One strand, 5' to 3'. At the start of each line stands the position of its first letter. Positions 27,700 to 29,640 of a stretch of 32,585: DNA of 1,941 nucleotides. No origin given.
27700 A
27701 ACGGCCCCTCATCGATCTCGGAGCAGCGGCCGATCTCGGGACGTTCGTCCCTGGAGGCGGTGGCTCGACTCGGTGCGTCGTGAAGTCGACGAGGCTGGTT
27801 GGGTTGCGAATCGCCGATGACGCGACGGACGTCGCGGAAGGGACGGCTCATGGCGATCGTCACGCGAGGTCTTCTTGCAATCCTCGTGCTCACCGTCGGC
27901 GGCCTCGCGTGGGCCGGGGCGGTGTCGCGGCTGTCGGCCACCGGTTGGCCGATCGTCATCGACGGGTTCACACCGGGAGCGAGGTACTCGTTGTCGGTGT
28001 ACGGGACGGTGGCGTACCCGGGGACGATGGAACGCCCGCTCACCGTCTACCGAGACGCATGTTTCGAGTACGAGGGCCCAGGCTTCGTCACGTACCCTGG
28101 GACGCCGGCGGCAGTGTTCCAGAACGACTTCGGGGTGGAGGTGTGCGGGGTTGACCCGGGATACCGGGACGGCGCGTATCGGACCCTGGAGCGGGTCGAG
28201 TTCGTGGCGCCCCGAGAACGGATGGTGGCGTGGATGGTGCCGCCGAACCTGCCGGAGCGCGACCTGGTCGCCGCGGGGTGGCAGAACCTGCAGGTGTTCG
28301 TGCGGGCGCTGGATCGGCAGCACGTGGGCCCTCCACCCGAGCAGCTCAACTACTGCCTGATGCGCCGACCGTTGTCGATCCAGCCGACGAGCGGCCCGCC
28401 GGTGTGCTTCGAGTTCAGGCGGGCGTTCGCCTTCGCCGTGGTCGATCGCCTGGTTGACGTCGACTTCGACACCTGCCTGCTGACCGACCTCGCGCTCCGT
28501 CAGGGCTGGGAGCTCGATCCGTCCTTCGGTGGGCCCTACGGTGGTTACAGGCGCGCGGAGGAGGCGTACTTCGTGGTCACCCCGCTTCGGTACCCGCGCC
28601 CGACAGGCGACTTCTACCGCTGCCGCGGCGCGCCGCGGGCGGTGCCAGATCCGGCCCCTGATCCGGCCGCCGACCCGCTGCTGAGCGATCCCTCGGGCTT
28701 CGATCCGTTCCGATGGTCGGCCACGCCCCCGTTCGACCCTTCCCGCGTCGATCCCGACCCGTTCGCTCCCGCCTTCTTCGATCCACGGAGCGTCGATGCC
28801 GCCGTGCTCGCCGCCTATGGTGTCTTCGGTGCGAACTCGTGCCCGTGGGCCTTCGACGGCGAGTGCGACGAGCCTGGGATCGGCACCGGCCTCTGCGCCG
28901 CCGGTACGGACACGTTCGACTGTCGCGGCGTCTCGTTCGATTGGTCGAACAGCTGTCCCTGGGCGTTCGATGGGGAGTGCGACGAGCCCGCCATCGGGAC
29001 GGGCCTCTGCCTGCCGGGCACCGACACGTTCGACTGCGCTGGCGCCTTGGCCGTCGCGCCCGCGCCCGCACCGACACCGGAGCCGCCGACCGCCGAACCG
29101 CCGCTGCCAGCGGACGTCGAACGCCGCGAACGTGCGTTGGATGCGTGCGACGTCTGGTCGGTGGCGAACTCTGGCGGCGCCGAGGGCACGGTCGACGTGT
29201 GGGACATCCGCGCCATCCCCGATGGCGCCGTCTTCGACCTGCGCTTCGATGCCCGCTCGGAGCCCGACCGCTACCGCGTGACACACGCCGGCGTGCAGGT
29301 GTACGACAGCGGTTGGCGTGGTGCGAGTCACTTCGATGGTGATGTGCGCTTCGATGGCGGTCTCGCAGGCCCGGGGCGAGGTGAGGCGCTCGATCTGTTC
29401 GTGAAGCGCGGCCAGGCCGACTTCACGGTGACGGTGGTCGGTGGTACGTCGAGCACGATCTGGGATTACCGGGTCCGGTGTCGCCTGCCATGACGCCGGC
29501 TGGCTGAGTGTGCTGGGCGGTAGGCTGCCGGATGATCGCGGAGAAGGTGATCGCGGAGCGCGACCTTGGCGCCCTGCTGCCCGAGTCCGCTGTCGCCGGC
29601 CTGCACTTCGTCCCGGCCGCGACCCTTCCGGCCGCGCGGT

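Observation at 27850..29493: Large secreted protein with tandem 4-Cys '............-IGTGLC-GTDTFDC' repeats flanked by Pro/Asp-rich linkers and two unassigned globular domains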

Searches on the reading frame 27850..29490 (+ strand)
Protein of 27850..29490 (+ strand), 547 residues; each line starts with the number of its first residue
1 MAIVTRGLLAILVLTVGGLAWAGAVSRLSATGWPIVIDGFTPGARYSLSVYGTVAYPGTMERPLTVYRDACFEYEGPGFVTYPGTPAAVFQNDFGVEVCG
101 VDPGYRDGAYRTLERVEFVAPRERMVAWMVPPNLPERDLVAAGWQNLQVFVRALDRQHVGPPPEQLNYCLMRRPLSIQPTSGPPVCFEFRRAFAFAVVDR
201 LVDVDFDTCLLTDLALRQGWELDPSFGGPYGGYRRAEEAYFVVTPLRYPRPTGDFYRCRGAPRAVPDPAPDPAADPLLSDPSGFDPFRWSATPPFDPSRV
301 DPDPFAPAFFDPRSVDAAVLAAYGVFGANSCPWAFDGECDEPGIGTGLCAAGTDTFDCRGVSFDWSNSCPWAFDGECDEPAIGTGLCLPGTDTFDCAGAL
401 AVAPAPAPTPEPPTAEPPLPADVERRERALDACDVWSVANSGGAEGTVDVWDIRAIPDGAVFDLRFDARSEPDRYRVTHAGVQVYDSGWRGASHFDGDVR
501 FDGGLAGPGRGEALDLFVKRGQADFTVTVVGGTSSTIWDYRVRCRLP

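Call 3: search_protein_families(library=pfam, proteins=[window:27850-29490:+], max_evalue=1)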
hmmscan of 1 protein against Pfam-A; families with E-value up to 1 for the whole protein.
window:27850-29490:+ (547 aa): 0 families

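Call 4: search_protein_families(library=ncbifam, proteins=[window:27850-29490:+], max_evalue=1)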
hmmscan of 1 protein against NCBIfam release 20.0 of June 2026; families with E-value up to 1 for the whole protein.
window:27850-29490:+ (547 aa): 0 families

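Call 5: search_solved_structures(query=window:27850-29490:+, max_evalue=10, show_alignments=2)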
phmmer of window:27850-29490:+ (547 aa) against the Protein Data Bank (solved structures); distinct sequences matched with E-value up to 10: 4.
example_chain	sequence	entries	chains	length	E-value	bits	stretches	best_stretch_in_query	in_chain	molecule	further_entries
6g6o_A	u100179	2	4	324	0.0091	17.6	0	437-454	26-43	Ika8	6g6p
4lpw_A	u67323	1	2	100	0.24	12.8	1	37-66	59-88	TENCON variant A6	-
9nns_A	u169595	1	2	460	3.9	8.9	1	93-148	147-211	L-lysine N6-monooxygenase MbtG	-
6g6q_A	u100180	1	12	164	6.4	8.2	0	437-454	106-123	Ika4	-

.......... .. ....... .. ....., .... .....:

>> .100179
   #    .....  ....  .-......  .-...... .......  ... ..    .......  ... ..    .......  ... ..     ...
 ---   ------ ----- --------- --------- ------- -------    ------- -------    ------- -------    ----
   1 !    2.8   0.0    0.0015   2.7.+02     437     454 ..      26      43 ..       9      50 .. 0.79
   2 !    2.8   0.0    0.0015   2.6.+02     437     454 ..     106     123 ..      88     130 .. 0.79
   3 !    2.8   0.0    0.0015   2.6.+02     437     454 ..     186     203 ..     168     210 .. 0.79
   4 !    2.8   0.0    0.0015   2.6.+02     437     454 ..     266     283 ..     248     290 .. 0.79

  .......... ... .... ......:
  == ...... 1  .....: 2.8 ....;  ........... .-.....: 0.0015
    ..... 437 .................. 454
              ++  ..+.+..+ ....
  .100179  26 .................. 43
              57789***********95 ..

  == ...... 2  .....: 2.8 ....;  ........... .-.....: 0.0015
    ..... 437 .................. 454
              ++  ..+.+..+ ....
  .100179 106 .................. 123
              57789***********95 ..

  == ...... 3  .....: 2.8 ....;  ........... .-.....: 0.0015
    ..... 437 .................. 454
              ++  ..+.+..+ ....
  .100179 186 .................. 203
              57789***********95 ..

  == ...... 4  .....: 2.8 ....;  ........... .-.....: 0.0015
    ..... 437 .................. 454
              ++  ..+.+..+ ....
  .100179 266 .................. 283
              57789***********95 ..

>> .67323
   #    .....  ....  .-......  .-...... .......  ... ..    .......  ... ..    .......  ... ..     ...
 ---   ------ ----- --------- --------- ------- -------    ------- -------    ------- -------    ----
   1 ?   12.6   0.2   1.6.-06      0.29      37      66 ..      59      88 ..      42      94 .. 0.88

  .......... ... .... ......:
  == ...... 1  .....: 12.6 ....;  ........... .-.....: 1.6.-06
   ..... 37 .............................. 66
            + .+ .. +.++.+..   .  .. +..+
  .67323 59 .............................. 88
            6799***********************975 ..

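Call 6: find_homologous_proteins(query=window:27850-29490:+, max_evalue=0.001)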
Query window:27850-29490:+ (547 aa): 182 proteins with E <= 0.001 among 8000 candidates; the best 120 are listed.
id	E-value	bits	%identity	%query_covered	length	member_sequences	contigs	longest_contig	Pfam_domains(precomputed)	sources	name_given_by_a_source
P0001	0.0e+0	1284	100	100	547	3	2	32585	-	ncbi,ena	-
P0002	0.0e+0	1066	76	100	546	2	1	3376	-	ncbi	-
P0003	2.2e-278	943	65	100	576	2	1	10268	-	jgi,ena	-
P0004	1.7e-251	854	61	100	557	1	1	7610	-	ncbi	-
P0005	4.4e-233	793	67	100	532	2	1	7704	-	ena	-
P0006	3.0e-231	787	63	90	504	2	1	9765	-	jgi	jgi:hypothetical protein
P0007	4.6e-190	651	50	99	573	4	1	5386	-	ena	-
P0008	1.3e-178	613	48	99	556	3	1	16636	-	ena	-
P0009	5.1e-153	529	51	96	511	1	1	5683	-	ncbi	ncbi:MAG: hypothetical protein EA416_17930, partial [Trueperaceae bacterium]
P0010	4.2e-137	476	56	40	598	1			-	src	-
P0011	8.0e-113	396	44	97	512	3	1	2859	-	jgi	-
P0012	5.2e-108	380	37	99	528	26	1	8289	-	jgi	-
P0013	1.1e-107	379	47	69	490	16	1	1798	-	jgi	-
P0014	3.6e-107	377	61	40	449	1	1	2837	-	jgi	jgi:hypothetical protein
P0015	2.1e-104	368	46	69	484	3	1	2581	-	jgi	jgi:hypothetical protein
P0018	3.8e-96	341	41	95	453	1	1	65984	-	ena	-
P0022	8.1e-90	320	59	44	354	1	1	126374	-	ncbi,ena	-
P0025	9.3e-76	274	36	100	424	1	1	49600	-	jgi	jgi:hypothetical protein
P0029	1.1e-67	247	68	13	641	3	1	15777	-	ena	-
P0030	4.3e-67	245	56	16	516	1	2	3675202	-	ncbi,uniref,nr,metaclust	ncbi:hypothetical protein [Wenzhouxiangella marina]|uniref:Uncharacterized protein n=1 Tax=Wenzhouxi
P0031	3.9e-66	242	42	24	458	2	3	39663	-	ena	-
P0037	9.4e-54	201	43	18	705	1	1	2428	PF13365.13,PF00089.33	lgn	-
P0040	8.8e-51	191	57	13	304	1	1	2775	-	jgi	jgi:protease YdgD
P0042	1.9e-50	190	61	12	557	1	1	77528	-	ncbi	-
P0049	8.8e-48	181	45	18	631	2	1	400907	PF13365.13,PF00089.33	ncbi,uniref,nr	ncbi:trypsin-like serine peptidase [Thalassorhabdomicrobium marinisediminis]|uniref:Serine protease 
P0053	2.2e-47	180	43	23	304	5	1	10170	-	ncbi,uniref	ncbi:hypothetical protein [Inquilinus sp.]|uniref:hypothetical protein n=1 Tax=Inquilinus sp. TaxID=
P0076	4.1e-40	156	64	14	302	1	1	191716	PF03815.25,PF08642.17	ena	-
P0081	2.1e-38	150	57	13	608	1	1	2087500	PF00656.28,PF01471.24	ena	-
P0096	6.3e-36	142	67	13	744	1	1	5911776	PF07714.24,PF00069.32,PF03109.23,PF08308.18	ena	-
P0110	1.5e-32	131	66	13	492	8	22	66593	PF14237.12,PF01471.24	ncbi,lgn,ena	-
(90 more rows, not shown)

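Call 21: search_protein_families(library=pfam, proteins=[P0037, P0081, P0096, P0110, P0030, P0076, P0029, P0031, P0042], max_evalue=0.01)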
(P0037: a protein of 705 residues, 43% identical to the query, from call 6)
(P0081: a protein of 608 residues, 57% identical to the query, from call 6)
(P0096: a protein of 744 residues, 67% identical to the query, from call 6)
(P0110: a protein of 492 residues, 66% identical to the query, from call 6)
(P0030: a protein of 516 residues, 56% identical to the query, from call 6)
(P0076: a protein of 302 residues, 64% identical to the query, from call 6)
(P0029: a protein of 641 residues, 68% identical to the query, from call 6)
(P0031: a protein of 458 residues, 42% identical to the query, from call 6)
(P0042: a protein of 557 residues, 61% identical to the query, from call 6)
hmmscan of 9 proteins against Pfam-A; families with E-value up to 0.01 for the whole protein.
P0037 (705 aa): 2 families
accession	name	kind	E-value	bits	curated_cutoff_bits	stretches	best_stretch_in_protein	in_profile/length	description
PF00089.32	Trypsin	-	2.8e-16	60.5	20.6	1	494-674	11-197/220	Trypsin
PF13365.12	Trypsin_2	-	4.7e-09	37.6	27.6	1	508-665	1-140/144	Trypsin-like peptidase domain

P0081 (608 aa): 3 families
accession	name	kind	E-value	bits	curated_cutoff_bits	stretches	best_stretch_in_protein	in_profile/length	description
PF00656.27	Peptidase_C14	-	5.4e-44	151.1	21.4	1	25-252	1-233/233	Caspase domain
PF01471.23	PG_binding_1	-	3.2e-13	50.1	23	1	368-423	2-57/57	Putative peptidoglycan binding domain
PF08823.16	PG_binding_2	-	0.00046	20.8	21.1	1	367-404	14-51/74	Putative peptidoglycan binding domain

P0096 (744 aa): 7 families
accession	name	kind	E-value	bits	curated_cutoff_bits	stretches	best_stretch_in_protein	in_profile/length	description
PF00069.31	Pkinase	-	5e-39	134.7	31.7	1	21-289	1-253/263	Protein kinase domain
PF07714.23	PK_Tyr_Ser-Thr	-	4.6e-24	85.6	23.1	1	24-247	4-213/258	Protein tyrosine and serine/threonine kinase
PF08308.17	PEGA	-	3.8e-23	81.6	20.8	2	499-565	3-68/71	PEGA domain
PF03109.22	ABC1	-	1e-07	31.8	22.9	1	110-198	140-227/244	ABC1 atypical kinase-like domain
PF01636.29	APH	-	5.7e-05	23.4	23.2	0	159-184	170-196/239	Phosphotransferase enzyme family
PF14531.12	Kinase-like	-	0.00029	20.6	25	1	130-230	137-242/289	Kinase-like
PF01163.29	RIO1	-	0.0035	17.4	22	1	85-185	55-151/187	RIO domain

P0110 (492 aa): 2 families
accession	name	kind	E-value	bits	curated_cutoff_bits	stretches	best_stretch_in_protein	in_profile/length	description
PF14237.11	GYF_2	-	2e-15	56.7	25.8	1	427-476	1-50/50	GYF domain 2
PF01471.23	PG_binding_1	-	2e-06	28.3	23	1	308-346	9-47/57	Putative peptidoglycan binding domain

P0030 (516 aa): 2 families
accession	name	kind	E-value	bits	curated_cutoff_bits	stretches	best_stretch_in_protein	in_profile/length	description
PF01435.24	Peptidase_M48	-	0.00099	19.4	20.3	0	127-145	65-83/186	Peptidase family M48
PF21364.3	EGF_FBN_1st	-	0.002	18.1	26.7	0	291-301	3-13/22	Fibrillin, first EGF domain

P0076 (302 aa): 2 families
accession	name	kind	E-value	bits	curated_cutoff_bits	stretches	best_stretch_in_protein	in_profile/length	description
PF03815.24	LCCL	-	2e-18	66.8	22.6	1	208-289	13-96/96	LCCL domain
PF08642.15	Rxt3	-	8.2e-05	23.8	29.9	1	228-252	22-46/127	Histone deacetylation protein Rxt3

P0029 (641 aa): 0 families

P0031 (458 aa): 0 families

P0042 (557 aa): 0 families

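Call 24: find_encoding_contigs(protein=P0018, flank=6000, max_places=3)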
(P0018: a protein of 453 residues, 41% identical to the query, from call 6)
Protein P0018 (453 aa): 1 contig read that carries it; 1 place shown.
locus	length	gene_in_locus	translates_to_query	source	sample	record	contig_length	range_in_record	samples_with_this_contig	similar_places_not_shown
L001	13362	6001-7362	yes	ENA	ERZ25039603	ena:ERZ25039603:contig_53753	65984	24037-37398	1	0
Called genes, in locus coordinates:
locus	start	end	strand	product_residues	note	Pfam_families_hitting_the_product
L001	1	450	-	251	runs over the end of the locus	PF03737:RraA-like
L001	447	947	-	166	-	PF12680:SnoaL_2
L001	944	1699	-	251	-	PF00392:GntR, PF07729:FCD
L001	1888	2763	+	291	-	PF01370:Epimerase, PF04321:RmlD_sub_bind (weak), PF01073:3Beta_HSD, PF13460:NAD_binding_10, PF16363:GDP_Man_Dehyd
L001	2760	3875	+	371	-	PF02746:MR_MLE_N, PF13378:MR_MLE_C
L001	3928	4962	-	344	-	PF00294:PfkB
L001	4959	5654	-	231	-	PF01081:Aldolase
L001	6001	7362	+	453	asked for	-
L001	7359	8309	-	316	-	PF00881:Nitroreductase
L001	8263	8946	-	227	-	PF09968:DUF2202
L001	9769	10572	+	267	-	PF13246:Cation_ATPase (weak)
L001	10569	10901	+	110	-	PF13246:Cation_ATPase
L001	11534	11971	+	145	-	PF00689:Cation_ATPase_C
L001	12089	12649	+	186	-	PF07302:AroM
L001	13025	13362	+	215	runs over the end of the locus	PF01380:SIS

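Call 26: find_encoding_contigs(protein=P0025, flank=6000, max_places=2)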
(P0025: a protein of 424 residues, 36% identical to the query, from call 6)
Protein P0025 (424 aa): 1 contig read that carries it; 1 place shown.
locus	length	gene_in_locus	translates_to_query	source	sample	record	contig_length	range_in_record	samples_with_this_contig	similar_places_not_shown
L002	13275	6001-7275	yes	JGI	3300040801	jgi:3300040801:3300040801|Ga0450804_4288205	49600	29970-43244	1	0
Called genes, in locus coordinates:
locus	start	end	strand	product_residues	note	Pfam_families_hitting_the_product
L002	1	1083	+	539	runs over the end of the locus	PF01268:FTHFS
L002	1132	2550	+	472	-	-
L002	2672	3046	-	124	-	PF14242:DUF4342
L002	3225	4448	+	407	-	PF12704:MacB_PCD, PF02687:FtsX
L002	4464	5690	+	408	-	PF12704:MacB_PCD, PF02687:FtsX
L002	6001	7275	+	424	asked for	-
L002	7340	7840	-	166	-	PF00258:Flavodoxin_1, PF12724:Flavodoxin_5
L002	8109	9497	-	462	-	PF07992:Pyr_redox_2, PF13738:Pyr_redox_3 (weak), PF00070:Pyr_redox, PF02852:Pyr_redox_dim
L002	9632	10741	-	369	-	PF13487:HD_5, PF01966:HD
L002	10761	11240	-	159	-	PF04143:Sulf_transp, PF20398:DUF6691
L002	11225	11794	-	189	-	PF04143:Sulf_transp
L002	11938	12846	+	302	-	PF02645:DegV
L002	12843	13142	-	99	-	-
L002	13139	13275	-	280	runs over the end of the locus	PF14256:YwiC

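Call 27: find_encoding_contigs(protein=P0008, flank=6000, max_places=2)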
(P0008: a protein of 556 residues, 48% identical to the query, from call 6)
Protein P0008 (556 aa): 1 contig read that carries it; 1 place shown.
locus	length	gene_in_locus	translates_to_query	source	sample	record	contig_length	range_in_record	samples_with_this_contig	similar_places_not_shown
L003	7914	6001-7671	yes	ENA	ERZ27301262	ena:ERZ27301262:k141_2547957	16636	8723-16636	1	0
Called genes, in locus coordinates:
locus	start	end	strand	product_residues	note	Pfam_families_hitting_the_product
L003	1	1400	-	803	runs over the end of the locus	PF01564:Spermine_synth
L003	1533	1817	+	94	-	PF08922:DUF1905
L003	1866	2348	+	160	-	PF13302:Acetyltransf_3, PF00583:Acetyltransf_1, PF13673:Acetyltransf_10 (weak), PF13508:Acetyltransf_7, PF24553:Rv0428c_C (weak), PF08445:FR47 (weak)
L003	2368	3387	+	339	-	PF01595:CNNM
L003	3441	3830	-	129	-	PF01850:PIN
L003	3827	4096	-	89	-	PF07704:PSK_trans_fac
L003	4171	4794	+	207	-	PF28474:DUF8412, PF13376:OmdA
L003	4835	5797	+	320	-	PF01699:Na_Ca_ex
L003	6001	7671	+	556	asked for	-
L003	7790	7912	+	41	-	?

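Call 28: predict_structure(alignment_id=A1)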
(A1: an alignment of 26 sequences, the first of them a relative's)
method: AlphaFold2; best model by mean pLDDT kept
length: 547 residues; sequences in the alignment: 26
mean_pLDDT: 63.5   pTM: 0.34
mean pLDDT of the five models: 63.5, 63.1, 59.9, 59.4, 58.4
residues with pLDDT >= 90: 74; 70-90: 166; 50-70: 108; < 50: 199
segments of 3 or more residues with pLDDT < 50: 15-23, 79-82, 105-112, 156-165, 181-185, 261-415
pLDDT, mean of each block of 10 residues (from residue 1): 69 49 54 70 80 65 63 57 58 75 46 67 78 62 60 52 62 74 63 83 76 90 87 82 66 67 35 35 34 36 39 40 31 39 43 43 36 41 43 40 37 52 83 81 73 94 89 91 91 82 79 92 93 82 90
secondary structure, 60 per line:
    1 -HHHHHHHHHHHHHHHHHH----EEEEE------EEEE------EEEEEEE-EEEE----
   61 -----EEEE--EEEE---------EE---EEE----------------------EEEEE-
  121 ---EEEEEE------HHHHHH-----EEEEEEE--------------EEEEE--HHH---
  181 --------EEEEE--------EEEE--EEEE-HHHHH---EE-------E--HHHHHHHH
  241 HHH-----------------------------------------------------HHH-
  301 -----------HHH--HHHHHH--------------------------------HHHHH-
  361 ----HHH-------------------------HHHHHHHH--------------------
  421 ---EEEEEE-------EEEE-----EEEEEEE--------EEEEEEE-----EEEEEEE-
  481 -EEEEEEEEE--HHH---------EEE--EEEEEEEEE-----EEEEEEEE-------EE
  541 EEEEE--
elements in order: H2-19 E24-28 E35-38 E45-51 E53-56 E66-69 E72-75 E90-92 E115-119 E124-129 H136-141 E147-153 E168-172 E189-193 E202-205 E208-211 H213-217 H233-243 H317-322 H355-359 H393-400 E424-429 E437-440 E446-452 E461-467 E473-479 E482-490 E505-507 E510-518 E524-531 E539-545

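Call 44: search_protein_families(library=ncbifam, proteins=[P0037, P0081, P0110, P0031, P0029, P0049], max_evalue=0.01)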
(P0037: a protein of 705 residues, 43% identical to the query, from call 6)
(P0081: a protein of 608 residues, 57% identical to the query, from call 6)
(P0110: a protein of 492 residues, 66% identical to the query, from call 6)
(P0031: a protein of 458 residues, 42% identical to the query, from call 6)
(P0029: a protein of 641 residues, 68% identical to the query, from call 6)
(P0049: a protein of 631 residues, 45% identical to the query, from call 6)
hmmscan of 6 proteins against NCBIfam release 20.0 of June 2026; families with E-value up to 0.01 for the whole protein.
P0037 (705 aa): 1 family
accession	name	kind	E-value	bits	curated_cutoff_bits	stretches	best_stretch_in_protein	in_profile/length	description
NF041810.1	Avs1b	equivalog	0.0062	13.7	1500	1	504-542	16-55/1931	AVAST type 1 anti-phage system protease Avs1b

P0081 (608 aa): 6 families
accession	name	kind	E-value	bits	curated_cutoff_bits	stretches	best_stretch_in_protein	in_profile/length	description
NF047832.1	caspase_w_EACC1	subfamily_domain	2.4e-13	50.1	140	1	27-215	2-186/211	caspase, EACC1-associated type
TIGR02869.1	spore_SleB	equivalog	6.7e-08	32.7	236.5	1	369-429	14-74/201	spore cortex-lytic enzyme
TIGR03979.1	His_Ser_Rich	equivalog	1.4e-06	28.4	121.65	1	373-423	136-186/190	His-Xaa-Ser repeat protein HxsA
NF052377.1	lmo1851_S41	exception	1.1e-05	24.4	725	1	370-427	392-449/468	lmo1851 family serine protease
NF004786.0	PRK06132.1-3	equivalog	9.4e-05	21.4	329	1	367-420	219-272/418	hypothetical protein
NF052335.1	PdgHdaseHSB129560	equivalog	0.00085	18.7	500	1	372-454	210-289/330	peptidoglycan hydrolase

P0110 (492 aa): 2 families
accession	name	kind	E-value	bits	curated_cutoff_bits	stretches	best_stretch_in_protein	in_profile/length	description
NF004786.0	PRK06132.1-3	equivalog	4e-05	22.6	329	1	304-347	223-266/418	hypothetical protein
TIGR03979.1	His_Ser_Rich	equivalog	0.00014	21.9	121.65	1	301-347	131-177/190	His-Xaa-Ser repeat protein HxsA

P0031 (458 aa): 0 families

P0029 (641 aa): 0 families

P0049 (631 aa): 1 family
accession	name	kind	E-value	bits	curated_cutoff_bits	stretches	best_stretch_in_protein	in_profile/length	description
NF041810.1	Avs1b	equivalog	0.0012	16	1500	1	428-470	14-57/1931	AVAST type 1 anti-phage system protease Avs1b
